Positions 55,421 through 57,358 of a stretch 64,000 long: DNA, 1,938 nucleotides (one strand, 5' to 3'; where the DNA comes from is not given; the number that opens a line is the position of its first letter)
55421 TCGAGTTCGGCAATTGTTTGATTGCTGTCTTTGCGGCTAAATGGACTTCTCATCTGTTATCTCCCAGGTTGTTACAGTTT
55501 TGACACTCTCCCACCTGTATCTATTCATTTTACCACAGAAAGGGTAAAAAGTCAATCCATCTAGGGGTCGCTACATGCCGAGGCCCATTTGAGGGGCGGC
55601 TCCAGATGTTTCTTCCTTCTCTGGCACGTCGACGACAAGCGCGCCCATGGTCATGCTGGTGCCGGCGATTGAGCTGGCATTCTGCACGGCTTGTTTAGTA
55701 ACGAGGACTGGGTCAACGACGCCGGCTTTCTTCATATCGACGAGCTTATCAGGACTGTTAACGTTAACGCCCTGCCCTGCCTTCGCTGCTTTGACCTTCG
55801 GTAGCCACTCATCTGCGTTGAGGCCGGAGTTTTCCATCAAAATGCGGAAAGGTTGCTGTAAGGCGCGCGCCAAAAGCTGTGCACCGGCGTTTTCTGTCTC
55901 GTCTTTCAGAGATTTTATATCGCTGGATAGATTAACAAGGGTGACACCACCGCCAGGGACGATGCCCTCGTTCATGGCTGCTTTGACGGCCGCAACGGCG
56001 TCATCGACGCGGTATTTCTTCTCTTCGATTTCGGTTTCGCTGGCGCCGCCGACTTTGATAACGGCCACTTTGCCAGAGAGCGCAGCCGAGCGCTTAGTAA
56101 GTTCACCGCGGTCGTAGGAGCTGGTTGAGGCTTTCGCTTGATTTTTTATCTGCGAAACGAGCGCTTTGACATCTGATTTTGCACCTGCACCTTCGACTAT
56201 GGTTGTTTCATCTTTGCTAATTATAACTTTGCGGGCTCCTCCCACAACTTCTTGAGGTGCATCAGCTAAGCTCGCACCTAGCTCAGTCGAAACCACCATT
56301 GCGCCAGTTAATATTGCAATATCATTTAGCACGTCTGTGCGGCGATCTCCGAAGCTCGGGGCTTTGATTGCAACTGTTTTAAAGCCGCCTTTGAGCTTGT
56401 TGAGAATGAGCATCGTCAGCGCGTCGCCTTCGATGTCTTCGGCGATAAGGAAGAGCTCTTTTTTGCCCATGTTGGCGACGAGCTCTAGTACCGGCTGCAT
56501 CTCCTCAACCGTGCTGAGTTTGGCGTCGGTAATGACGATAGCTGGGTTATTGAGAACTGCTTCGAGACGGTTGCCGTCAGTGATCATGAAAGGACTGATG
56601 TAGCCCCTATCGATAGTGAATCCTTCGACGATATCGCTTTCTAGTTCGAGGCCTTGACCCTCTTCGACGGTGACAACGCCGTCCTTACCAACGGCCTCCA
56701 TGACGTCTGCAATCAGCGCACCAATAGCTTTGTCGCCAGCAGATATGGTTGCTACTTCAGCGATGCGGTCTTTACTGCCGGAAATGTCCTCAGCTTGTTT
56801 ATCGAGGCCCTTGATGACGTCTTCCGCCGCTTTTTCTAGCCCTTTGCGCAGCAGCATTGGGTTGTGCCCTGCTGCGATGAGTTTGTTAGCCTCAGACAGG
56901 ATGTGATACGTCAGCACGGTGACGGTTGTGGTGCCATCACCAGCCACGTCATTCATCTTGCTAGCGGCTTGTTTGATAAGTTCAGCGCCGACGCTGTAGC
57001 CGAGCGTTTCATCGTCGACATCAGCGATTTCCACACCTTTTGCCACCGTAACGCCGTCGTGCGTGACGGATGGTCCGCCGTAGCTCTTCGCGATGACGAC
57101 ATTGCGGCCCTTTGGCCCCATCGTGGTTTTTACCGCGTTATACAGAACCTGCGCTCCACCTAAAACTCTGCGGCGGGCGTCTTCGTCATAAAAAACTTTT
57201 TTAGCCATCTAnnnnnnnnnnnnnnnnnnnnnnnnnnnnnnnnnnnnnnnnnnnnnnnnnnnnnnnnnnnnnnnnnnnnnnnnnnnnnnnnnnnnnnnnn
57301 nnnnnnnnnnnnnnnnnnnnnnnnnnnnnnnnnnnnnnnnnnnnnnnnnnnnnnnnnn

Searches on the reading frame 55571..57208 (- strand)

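Call 77: search_protein_families(library=pfam, proteins=[window:55571-57208:-], max_evalue=0.00001)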
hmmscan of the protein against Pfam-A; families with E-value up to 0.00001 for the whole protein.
window:55571-57208:- (545 aa): 1 family
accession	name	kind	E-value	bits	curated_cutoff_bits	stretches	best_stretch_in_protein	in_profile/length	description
PF00118.29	Cpn60_TCP1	-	9.1e-69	232.9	34.3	1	22-526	1-487/490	TCP-1/cpn60 chaperonin family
